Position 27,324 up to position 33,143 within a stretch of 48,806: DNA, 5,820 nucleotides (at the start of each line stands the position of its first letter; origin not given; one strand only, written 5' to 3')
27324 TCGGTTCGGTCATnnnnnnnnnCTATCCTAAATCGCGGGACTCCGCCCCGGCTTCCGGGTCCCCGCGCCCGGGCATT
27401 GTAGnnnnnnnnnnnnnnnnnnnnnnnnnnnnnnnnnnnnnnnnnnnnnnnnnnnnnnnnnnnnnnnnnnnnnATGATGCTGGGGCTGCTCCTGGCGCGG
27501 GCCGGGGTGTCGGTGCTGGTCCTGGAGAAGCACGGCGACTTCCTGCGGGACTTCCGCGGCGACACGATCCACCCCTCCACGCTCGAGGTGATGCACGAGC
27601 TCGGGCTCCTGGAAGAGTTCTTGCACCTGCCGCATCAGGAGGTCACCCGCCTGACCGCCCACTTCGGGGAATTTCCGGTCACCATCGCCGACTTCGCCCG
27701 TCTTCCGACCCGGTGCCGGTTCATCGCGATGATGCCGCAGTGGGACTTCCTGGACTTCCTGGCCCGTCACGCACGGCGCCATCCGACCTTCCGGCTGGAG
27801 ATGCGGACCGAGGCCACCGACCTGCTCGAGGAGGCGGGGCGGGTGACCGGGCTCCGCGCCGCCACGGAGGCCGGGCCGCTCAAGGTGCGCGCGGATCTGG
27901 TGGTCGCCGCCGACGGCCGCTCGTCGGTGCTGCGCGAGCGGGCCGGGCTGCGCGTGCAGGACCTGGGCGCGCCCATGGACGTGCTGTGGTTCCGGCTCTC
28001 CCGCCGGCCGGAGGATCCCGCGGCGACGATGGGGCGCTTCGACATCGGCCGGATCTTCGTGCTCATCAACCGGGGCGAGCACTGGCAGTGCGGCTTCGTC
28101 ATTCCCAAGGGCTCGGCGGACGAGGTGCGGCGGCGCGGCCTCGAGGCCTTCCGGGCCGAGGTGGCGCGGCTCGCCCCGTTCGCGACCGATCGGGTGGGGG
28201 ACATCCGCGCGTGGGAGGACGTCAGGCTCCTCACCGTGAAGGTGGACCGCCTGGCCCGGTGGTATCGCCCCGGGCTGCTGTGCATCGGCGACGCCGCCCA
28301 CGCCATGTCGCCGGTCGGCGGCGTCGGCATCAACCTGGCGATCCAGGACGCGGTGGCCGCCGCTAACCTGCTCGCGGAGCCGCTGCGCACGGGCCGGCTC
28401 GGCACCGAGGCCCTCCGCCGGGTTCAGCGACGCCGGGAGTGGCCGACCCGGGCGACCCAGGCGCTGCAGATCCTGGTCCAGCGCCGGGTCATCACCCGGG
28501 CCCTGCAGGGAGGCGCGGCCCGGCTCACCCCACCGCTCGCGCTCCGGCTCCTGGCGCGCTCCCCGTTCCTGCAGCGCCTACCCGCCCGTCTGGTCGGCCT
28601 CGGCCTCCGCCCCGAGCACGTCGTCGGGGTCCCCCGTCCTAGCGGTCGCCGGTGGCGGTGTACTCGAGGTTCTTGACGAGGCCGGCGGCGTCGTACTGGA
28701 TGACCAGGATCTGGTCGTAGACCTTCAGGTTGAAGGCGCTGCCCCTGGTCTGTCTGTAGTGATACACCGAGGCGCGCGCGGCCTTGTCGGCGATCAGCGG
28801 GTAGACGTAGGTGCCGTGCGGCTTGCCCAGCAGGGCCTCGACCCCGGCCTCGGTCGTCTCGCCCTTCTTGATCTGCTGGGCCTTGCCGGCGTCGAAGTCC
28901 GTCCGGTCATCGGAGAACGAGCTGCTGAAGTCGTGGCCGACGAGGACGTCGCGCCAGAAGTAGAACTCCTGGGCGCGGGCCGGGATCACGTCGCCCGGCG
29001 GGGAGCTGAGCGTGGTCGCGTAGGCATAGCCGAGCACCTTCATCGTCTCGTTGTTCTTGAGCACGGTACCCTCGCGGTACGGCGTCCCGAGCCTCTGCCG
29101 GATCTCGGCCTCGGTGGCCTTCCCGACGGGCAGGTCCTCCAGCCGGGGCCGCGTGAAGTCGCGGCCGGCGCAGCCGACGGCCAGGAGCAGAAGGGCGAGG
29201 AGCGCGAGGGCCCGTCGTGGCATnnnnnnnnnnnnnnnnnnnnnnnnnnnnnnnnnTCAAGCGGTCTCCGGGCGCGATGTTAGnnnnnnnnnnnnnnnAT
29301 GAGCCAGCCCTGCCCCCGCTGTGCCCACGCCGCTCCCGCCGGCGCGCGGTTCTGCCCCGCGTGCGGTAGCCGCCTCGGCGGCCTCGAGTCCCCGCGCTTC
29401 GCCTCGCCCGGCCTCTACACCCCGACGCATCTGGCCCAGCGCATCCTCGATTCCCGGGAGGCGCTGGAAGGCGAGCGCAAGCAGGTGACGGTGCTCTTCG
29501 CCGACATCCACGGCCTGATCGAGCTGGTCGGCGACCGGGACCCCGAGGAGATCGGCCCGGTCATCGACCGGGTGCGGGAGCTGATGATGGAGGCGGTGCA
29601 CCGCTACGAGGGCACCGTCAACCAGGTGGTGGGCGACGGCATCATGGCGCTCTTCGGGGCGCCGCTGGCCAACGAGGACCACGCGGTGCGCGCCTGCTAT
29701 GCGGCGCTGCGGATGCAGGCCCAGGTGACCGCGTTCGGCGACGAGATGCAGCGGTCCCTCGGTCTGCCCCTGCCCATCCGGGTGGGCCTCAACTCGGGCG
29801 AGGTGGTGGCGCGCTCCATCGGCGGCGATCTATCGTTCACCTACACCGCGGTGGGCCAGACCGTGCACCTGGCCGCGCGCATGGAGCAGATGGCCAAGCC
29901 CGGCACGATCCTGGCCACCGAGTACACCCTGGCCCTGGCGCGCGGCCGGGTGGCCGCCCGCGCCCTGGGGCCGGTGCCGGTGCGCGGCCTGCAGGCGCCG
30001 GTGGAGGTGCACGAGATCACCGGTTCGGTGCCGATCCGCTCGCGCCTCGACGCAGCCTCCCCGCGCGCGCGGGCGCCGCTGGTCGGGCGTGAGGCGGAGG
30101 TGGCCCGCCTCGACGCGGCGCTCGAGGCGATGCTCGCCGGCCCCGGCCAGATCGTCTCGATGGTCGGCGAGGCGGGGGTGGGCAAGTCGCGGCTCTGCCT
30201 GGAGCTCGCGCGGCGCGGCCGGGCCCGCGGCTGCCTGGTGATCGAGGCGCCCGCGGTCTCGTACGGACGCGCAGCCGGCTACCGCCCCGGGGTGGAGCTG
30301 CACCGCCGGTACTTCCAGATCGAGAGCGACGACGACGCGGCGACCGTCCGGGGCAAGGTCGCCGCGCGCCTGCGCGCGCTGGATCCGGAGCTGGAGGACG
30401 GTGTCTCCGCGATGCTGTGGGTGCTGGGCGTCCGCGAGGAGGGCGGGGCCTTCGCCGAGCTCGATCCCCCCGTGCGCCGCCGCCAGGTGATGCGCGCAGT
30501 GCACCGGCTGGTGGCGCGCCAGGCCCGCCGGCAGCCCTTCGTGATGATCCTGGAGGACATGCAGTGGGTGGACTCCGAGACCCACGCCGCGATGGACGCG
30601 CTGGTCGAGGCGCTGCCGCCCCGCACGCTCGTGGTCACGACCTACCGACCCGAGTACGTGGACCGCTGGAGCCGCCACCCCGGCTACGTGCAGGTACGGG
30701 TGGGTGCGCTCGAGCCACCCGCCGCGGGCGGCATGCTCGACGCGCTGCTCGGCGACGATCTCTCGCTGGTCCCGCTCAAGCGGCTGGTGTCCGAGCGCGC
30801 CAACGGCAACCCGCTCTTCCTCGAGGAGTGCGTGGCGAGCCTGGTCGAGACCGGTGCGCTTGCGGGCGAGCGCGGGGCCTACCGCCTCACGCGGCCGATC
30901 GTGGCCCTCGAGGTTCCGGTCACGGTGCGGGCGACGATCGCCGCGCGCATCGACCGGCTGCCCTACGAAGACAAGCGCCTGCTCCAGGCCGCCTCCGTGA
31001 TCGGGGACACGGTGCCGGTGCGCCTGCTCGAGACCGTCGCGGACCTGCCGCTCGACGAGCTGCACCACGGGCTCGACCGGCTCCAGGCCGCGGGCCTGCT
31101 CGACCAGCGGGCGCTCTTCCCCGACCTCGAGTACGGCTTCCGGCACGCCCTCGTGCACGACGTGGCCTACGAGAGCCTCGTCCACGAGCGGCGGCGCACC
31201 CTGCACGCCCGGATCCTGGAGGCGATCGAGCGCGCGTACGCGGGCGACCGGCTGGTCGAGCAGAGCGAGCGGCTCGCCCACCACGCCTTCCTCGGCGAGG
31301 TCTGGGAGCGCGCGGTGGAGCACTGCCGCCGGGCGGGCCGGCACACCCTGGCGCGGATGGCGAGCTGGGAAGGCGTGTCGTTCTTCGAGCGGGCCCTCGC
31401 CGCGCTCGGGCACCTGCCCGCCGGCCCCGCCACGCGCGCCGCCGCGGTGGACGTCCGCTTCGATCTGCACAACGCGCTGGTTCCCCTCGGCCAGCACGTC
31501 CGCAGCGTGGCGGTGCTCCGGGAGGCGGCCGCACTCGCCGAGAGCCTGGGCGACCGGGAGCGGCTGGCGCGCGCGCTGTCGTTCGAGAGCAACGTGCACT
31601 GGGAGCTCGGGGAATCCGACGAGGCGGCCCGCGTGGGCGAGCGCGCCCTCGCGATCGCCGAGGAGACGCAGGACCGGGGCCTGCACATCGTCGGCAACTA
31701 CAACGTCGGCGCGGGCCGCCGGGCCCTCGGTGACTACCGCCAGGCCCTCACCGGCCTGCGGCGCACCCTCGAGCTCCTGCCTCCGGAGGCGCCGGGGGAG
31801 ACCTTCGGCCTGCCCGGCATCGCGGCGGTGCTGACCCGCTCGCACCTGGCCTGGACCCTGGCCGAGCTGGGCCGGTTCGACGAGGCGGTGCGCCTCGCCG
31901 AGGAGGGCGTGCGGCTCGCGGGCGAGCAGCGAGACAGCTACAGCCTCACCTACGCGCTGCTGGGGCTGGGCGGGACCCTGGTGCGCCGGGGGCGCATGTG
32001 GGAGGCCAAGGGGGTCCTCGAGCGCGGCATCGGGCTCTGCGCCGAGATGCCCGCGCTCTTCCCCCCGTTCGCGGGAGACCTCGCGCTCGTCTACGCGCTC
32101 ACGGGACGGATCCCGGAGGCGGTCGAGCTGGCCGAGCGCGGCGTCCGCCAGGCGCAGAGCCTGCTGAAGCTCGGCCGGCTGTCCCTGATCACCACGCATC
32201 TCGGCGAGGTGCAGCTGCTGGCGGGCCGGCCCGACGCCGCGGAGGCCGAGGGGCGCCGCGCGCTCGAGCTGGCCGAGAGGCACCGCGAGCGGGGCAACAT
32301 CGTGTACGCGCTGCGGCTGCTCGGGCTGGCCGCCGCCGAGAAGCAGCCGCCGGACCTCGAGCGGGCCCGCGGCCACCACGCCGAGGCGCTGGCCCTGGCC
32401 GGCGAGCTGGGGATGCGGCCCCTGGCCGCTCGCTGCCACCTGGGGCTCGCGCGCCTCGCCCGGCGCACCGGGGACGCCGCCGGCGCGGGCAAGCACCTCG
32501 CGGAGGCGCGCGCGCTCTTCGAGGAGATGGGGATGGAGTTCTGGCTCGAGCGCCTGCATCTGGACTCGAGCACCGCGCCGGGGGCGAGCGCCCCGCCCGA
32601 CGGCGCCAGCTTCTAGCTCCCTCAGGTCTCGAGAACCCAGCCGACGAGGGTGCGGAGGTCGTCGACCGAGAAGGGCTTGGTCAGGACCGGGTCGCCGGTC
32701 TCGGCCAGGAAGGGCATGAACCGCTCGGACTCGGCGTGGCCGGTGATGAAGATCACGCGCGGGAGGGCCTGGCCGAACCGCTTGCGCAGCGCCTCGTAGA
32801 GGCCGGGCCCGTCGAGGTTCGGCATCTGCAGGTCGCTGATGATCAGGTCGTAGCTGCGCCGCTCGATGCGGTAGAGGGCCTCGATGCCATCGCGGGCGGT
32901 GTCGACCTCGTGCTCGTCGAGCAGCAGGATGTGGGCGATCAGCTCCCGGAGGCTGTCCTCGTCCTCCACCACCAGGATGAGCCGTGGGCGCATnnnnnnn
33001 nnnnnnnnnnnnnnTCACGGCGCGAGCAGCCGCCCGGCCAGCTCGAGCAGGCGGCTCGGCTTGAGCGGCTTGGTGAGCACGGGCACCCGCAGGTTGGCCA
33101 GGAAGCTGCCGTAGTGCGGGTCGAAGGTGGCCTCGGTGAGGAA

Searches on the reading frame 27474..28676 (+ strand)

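Call 61: search_protein_families(library=pfam, proteins=[window:27474-28676:+], max_evalue=0.0001)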
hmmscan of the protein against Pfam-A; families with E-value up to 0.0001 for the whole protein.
window:27474-28676:+ (400 aa): 1 family
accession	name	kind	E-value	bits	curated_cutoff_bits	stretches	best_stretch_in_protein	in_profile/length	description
PF01494.25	FAD_binding_3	-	1.7e-50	172.7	22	1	1-307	14-324/349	FAD binding domain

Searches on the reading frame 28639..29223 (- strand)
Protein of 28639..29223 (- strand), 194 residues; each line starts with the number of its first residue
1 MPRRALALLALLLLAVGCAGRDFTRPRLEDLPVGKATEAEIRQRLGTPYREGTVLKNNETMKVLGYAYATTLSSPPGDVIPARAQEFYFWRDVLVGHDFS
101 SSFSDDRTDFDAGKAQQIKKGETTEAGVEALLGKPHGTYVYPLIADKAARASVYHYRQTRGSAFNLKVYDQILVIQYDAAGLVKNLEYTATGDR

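Call 77: search_protein_families(library=pfam, proteins=[window:28639-29223:-], max_evalue=0.001)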
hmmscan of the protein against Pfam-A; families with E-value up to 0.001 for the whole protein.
window:28639-29223:- (194 aa): 1 family
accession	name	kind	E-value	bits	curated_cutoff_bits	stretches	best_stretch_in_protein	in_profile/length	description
PF04355.18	BamE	-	3.1e-08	33.7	23.2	1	114-185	8-69/71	Outer membrane protein assembly factor BamE domain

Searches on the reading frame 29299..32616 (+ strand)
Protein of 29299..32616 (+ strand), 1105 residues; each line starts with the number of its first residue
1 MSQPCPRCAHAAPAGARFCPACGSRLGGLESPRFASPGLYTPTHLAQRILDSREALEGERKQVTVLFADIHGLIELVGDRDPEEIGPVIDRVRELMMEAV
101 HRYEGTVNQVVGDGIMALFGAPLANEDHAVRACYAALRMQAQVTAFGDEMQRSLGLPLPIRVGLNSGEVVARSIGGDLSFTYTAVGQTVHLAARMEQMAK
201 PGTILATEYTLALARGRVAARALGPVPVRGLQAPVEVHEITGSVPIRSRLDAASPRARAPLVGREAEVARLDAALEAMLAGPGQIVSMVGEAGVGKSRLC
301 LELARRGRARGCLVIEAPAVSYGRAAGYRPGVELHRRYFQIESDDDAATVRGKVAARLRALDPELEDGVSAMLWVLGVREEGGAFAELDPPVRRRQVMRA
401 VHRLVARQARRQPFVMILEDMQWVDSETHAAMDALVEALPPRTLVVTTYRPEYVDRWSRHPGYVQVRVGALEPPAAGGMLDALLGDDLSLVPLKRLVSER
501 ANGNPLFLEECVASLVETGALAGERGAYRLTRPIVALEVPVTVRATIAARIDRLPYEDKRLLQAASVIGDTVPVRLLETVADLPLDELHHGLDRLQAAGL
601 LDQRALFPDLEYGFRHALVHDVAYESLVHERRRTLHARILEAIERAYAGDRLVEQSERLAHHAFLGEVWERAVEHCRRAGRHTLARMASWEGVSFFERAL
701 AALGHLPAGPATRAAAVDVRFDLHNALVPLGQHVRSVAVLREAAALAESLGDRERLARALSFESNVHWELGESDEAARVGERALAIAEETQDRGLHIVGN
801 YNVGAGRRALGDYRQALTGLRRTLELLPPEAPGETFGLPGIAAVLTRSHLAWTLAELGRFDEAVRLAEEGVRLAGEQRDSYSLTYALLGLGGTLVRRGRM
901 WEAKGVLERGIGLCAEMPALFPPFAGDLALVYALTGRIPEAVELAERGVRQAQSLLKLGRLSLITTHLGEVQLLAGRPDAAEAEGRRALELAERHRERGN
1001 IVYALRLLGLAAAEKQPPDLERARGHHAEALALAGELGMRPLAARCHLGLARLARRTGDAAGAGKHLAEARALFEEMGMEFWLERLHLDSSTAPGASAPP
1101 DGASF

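Call 61: search_protein_families(library=pfam, proteins=[window:29299-32616:+], max_evalue=0.0001)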
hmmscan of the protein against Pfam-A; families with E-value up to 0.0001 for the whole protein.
window:29299-32616:+ (1105 aa): 9 families
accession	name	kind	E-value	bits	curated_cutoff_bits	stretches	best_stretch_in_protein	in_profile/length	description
PF13424.12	TPR_12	-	2e-22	79.6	30.1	2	723-789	9-77/77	Tetratricopeptide repeat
PF00211.25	Guanylate_cyc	-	3.4e-21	76.1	21.9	1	60-237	6-178/183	Adenylate and Guanylate cyclase catalytic domain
PF13191.12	AAA_16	-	5.9e-21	76.1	32.6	1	260-445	1-165/167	AAA ATPase domain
PF07719.23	TPR_2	-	3.7e-10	39.6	27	0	849-874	6-31/34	Tetratricopeptide repeat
PF17874.7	TPR_MalT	-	8.9e-07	28.9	45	0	929-1082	8-160/336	MalT-like TPR region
PF07721.20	TPR_4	-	1.1e-05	26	27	0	846-869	3-26/26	Tetratricopeptide repeat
PF13374.12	TPR_10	-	2e-05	24.9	27.5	0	846-873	4-31/42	Tetratricopeptide repeat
PF13240.11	Zn_Ribbon_1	-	4.4e-05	23.6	25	1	5-26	2-23/23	zinc-ribbon domain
PF13401.12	AAA_22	-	5.6e-05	23.9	27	0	284-433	6-102/130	AAA domain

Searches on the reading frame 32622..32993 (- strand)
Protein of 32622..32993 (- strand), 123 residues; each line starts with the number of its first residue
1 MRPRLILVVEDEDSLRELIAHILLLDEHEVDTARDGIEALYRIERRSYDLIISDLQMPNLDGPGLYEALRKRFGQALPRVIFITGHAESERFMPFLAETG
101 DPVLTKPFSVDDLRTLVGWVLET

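Call 61: search_protein_families(library=pfam, proteins=[window:32622-32993:-], max_evalue=0.0001)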
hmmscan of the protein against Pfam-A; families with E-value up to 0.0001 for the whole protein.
window:32622-32993:- (123 aa): 1 family
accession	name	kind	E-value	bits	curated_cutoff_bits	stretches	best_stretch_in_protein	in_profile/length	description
PF00072.30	Response_reg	-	2.9e-22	79.4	30.2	1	6-117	1-110/111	Response regulator receiver domain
